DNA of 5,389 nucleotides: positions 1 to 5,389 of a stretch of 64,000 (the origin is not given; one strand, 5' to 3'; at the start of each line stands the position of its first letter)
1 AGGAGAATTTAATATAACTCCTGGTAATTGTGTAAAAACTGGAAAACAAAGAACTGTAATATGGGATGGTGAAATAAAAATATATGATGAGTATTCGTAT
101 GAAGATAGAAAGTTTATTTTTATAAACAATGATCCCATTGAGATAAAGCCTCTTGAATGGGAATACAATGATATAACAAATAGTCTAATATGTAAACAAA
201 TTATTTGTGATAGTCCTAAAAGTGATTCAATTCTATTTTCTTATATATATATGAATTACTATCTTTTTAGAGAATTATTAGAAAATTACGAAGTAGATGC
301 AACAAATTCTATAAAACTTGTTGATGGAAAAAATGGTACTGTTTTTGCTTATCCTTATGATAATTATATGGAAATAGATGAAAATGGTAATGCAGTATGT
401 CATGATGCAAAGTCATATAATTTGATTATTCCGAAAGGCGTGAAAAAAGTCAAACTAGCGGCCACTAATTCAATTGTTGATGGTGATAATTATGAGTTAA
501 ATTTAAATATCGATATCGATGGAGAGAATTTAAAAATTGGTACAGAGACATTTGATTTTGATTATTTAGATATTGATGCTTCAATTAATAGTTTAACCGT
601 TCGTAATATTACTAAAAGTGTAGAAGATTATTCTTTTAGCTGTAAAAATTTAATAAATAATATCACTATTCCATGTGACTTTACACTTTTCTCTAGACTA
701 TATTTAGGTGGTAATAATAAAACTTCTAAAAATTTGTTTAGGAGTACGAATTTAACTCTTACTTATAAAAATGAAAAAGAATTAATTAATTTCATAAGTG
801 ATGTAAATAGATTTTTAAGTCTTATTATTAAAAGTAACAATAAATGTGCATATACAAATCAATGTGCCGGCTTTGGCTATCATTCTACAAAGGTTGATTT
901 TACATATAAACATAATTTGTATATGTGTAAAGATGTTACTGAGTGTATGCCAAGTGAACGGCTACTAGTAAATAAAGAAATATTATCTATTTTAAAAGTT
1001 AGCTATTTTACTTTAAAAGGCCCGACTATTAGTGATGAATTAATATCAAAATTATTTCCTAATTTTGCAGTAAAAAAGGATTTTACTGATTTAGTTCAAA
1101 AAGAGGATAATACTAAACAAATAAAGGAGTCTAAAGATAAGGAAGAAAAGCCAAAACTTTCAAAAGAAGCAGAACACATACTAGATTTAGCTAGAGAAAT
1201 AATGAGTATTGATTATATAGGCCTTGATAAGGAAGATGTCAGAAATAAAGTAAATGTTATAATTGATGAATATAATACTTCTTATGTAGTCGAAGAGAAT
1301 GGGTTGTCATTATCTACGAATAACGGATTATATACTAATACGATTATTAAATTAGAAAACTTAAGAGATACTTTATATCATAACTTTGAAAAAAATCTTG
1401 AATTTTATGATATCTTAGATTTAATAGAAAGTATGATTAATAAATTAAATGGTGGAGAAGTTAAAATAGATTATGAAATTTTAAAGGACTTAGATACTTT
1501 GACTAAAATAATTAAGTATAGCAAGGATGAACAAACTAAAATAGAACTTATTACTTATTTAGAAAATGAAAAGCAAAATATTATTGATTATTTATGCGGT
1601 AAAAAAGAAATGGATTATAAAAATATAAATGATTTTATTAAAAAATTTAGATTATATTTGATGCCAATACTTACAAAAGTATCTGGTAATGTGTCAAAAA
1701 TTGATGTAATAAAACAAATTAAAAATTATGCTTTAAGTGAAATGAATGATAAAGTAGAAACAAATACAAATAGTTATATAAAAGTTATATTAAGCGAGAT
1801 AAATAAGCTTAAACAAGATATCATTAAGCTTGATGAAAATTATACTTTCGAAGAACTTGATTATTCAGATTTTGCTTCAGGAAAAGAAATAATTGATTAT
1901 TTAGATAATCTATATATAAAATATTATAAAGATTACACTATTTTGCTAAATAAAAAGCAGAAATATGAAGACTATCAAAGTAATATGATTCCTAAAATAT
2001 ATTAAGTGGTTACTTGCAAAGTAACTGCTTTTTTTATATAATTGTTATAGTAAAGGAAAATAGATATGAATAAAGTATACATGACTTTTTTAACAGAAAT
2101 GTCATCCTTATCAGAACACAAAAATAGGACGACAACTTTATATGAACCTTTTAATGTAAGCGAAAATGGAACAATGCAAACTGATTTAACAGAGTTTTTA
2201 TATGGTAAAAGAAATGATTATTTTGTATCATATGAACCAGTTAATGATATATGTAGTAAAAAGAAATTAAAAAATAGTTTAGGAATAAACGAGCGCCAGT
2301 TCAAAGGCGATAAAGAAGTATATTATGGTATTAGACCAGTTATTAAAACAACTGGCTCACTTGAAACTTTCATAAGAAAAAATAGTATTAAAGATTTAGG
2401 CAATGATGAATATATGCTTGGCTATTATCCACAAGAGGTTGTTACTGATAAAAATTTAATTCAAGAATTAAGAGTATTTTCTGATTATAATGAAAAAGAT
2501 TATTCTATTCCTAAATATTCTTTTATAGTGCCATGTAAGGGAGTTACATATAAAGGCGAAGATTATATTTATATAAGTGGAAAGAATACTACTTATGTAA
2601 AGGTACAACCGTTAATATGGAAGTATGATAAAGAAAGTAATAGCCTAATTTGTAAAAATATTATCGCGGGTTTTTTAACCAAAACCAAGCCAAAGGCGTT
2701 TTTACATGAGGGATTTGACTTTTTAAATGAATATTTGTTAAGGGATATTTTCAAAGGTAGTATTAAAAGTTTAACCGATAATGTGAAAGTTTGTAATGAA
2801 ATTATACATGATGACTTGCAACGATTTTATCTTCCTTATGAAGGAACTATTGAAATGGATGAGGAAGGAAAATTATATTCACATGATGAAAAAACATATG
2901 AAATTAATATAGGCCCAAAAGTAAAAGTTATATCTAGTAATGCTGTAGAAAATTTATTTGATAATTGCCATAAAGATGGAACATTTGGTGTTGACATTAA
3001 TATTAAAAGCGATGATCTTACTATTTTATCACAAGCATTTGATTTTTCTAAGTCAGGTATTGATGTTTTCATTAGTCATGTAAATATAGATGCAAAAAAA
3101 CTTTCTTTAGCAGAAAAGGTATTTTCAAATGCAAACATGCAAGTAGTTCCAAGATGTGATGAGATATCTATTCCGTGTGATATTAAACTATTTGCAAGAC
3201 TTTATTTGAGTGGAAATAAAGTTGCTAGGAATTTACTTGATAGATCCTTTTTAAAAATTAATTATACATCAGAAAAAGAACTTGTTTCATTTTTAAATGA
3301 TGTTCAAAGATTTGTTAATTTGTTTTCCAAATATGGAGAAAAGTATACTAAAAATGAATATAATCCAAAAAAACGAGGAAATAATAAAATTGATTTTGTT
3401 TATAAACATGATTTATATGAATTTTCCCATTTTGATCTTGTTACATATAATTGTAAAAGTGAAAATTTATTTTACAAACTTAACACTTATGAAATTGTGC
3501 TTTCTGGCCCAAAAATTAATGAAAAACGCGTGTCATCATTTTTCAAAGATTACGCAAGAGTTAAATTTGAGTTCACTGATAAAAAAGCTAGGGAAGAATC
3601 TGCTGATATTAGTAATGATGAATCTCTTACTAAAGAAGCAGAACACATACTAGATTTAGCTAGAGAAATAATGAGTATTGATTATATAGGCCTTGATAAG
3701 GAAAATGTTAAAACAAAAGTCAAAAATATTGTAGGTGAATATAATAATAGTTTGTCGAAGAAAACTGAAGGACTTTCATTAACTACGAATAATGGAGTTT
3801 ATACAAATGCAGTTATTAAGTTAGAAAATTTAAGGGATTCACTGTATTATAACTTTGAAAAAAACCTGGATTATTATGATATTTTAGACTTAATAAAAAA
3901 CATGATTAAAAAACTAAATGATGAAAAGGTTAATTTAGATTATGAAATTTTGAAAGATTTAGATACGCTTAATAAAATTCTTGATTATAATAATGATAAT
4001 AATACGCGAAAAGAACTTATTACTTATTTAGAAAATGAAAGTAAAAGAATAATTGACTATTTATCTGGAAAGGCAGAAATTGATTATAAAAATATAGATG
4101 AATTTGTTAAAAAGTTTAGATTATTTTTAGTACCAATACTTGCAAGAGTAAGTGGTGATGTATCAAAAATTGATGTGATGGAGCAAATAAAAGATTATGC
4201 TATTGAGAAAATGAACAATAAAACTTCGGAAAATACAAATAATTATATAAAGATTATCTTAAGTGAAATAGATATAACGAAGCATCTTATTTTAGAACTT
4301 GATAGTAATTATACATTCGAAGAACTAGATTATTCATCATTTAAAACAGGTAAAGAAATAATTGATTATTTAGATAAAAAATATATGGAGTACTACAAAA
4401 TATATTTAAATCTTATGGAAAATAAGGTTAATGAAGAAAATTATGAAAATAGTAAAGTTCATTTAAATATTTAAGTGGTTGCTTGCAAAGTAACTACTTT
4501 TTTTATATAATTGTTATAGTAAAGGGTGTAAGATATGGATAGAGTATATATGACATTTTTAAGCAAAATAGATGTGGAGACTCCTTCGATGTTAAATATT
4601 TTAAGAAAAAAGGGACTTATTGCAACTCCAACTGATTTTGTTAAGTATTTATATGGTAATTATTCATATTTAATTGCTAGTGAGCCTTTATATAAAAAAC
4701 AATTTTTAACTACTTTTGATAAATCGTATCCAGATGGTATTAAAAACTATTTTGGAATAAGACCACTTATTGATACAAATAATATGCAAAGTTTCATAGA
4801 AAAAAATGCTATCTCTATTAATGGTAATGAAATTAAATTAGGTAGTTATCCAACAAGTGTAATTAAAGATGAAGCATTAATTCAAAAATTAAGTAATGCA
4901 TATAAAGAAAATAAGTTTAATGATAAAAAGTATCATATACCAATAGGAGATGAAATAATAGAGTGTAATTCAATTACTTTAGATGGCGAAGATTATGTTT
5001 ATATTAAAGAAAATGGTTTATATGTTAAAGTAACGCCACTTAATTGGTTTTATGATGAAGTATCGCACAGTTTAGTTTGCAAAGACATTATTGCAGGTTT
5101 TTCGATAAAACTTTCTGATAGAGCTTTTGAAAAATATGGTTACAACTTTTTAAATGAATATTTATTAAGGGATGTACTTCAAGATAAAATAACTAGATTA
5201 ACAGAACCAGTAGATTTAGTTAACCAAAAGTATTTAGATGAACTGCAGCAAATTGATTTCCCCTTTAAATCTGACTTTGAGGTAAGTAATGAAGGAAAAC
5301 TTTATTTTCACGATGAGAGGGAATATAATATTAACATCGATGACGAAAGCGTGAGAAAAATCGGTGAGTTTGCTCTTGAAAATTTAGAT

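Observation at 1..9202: Head-to-tail array of at least four large paralogous genes: conserved C-terminal domain, diversified LRR-like N-terminal halves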

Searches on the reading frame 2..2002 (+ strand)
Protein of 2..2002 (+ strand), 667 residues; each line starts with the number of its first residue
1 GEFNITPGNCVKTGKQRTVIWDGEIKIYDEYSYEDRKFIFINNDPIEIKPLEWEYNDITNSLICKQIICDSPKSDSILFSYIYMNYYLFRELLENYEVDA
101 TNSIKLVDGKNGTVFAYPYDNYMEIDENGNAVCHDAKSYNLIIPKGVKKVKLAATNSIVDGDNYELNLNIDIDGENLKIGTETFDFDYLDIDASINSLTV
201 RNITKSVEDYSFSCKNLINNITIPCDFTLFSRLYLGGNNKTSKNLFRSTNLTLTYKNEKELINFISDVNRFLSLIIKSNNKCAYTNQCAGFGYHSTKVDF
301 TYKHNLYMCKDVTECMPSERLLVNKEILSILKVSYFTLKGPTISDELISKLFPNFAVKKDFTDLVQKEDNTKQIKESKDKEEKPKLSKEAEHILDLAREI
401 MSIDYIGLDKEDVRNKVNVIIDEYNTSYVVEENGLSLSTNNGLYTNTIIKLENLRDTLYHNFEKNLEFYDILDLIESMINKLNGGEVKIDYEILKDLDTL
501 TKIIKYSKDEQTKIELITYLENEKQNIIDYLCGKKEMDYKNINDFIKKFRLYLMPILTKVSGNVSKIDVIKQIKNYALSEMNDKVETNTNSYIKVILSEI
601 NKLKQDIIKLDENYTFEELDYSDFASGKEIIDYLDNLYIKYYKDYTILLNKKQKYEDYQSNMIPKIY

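Call 5: search_protein_families(library=pfam, proteins=[window:2-2002:+], max_evalue=1)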
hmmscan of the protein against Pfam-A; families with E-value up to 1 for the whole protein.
window:2-2002:+ (667 aa): 1 family
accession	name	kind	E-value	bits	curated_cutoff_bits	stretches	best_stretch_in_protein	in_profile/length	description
PF00814.31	TsaD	-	0.22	11.6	24.8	1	104-210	108-212/264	tRNA N6-adenosine threonylcarbamoyltransferase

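Call 6: search_protein_families(library=ncbifam, proteins=[window:2-2002:+], max_evalue=1)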
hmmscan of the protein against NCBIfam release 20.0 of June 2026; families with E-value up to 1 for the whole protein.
window:2-2002:+ (667 aa): 0 families

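Call 8: search_protein_families(library=padloc, proteins=[window:2-2002:+], max_evalue=1)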
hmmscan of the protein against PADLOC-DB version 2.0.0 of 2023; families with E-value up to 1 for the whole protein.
window:2-2002:+ (667 aa): 0 families

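Call 9: search_protein_families(library=phrogs, proteins=[window:2-2002:+], max_evalue=1)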
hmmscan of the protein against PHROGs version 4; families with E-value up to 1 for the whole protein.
window:2-2002:+ (667 aa): 0 families

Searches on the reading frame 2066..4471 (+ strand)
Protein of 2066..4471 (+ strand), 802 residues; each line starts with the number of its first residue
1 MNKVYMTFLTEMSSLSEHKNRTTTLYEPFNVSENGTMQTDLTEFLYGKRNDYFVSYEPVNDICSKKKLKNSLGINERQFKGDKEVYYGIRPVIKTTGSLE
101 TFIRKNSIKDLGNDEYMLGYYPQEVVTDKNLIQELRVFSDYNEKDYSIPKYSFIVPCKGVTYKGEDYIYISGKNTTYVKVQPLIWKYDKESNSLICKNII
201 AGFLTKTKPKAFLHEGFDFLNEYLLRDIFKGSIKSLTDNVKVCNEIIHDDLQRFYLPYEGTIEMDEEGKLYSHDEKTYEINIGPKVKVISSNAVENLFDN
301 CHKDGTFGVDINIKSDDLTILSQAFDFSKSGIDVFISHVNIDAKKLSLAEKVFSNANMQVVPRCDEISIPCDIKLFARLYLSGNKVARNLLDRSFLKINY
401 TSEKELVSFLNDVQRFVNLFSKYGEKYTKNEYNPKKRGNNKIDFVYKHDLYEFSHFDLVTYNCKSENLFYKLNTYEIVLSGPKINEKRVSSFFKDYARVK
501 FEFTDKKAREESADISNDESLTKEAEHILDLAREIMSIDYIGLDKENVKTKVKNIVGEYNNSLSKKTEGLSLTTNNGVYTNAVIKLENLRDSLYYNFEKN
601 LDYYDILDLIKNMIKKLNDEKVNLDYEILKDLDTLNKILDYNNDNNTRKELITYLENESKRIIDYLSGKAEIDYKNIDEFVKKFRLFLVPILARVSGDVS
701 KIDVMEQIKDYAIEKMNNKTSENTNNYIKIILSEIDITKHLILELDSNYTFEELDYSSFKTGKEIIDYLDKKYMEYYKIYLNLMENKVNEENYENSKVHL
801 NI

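Call 5: search_protein_families(library=pfam, proteins=[window:2066-4471:+], max_evalue=1)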
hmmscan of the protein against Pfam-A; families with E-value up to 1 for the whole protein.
window:2066-4471:+ (802 aa): 1 family
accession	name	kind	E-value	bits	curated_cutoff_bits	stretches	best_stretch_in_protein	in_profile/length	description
PF18533.6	DUF5622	-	0.16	12.5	25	1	163-211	2-47/66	Domain of unknown function (DUF5622)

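Call 6: search_protein_families(library=ncbifam, proteins=[window:2066-4471:+], max_evalue=1)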
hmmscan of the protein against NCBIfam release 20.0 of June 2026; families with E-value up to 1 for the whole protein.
window:2066-4471:+ (802 aa): 0 families

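Call 8: search_protein_families(library=padloc, proteins=[window:2066-4471:+], max_evalue=1)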
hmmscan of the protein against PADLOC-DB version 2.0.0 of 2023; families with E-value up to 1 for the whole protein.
window:2066-4471:+ (802 aa): 1 family
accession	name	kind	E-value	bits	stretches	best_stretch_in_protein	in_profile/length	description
PDLC01260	Csm2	-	0.48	9.5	1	564-623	17-67/86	CAS-III-A; effector_SS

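Call 9: search_protein_families(library=phrogs, proteins=[window:2066-4471:+], max_evalue=1)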
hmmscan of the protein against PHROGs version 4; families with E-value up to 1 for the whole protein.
window:2066-4471:+ (802 aa): 1 family
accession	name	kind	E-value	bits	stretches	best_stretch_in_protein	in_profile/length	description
phrog_13885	-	unknown function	0.16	13.3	1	630-701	6-77/97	-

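Call 33: find_encoding_contigs(protein=window:2066-4471:+, flank=10000, max_places=6)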
Protein window:2066-4471:+ (802 aa): 4 contigs read that carry it; 1 place shown.
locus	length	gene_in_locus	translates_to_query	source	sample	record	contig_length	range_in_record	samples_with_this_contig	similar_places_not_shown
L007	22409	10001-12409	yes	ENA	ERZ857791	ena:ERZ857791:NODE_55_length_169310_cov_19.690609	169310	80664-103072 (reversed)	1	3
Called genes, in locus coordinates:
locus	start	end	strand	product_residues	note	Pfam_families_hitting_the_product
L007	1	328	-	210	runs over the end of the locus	PF08239:SH3_3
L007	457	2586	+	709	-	-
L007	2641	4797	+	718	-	-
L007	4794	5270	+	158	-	-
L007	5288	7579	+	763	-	-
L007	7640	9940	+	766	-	-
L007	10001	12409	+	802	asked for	-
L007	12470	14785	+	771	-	-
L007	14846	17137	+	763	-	-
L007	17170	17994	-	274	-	PF20990:DUF2207_C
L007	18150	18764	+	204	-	PF12535:Nudix_N, PF00293:NUDIX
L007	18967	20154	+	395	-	PF01637:ATPase_2 (weak), PF13173:AAA_14, PF13635:DUF4143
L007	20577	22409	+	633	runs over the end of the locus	PF03717:PBP_dimer, PF00905:Transpeptidase, PF03793:PASTA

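Call 69: search_protein_families(library=pfam, proteins=[L007:4794-5267:+], max_evalue=0.00001)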
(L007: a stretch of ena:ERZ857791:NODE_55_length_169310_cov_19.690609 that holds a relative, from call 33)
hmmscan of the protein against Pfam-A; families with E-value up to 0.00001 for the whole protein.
L007:4794-5267:+ (158 aa): 0 families

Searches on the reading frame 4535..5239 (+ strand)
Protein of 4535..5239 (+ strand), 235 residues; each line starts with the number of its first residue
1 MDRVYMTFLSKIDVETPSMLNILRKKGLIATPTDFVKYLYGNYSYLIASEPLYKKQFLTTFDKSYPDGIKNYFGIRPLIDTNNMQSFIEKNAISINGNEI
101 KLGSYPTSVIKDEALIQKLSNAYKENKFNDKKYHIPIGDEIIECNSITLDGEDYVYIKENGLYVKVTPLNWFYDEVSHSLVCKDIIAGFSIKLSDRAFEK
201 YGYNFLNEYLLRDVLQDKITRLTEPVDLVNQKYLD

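Call 93: predict_structure(alignment_id=A6)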
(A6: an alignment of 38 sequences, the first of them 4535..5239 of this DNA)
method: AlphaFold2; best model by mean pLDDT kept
length: 235 residues; sequences in the alignment: 38
mean_pLDDT: 82.3   pTM: 0.81
mean pLDDT of the five models: 82.3, 81.0, 80.9, 80.2, 79.6
residues with pLDDT >= 90: 133; 70-90: 47; 50-70: 25; < 50: 30
segments of 3 or more residues with pLDDT < 50: 51-67, 223-235
pLDDT, mean of each block of 10 residues (from residue 1): 84 76 89 92 68 40 44 88 93 97 98 98 95 91 96 94 97 95 92 66 89 85 46 37
secondary structure, 60 per line:
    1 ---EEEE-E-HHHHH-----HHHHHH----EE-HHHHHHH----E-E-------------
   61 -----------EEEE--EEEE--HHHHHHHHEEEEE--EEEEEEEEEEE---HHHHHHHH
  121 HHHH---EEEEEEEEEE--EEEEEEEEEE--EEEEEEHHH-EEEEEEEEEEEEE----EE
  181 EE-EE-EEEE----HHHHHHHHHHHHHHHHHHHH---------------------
elements in order: E4-7 H11-15 H21-26 H34-40 E72-75 E78-81 H84-91 E92-96 E99-109 H113-124 E128-137 E140-149 E152-157 E162-174 E179-182 E187-190 H195-214
